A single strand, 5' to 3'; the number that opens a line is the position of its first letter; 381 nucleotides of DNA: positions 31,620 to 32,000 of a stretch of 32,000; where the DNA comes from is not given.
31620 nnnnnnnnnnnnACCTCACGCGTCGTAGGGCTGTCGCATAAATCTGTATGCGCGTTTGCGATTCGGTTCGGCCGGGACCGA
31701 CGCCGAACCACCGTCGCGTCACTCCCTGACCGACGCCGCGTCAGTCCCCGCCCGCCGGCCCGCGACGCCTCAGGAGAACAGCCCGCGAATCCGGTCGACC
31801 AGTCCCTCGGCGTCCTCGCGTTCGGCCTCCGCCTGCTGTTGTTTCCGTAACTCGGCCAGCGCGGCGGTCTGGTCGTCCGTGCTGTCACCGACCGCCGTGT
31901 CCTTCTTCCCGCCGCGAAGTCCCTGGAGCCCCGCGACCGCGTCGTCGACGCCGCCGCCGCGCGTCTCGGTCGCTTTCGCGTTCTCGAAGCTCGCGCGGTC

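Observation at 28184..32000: Tubulin-like CetZ and actin-like volactin genes 0.7 kb apart, embedded with three uncharacterised partners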

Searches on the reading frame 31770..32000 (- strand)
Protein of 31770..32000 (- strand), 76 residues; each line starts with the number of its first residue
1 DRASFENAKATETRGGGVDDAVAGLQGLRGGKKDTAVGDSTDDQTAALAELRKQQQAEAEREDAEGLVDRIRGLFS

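Call 4: search_protein_families(library=pfam, proteins=[window:31770-32000:-], max_evalue=0.1)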
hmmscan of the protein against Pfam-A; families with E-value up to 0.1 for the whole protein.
window:31770-32000:- (76 aa): 1 family
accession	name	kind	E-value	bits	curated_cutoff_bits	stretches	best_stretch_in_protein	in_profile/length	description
PF11983.13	FtsA_C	-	0.034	15.6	27.4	1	54-76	40-61/65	Cell division protein FtsA, C-terminal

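Call 5: search_protein_families(library=ncbifam, proteins=[window:31770-32000:-], max_evalue=0.1)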
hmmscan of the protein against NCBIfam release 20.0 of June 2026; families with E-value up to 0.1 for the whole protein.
window:31770-32000:- (76 aa): 0 families
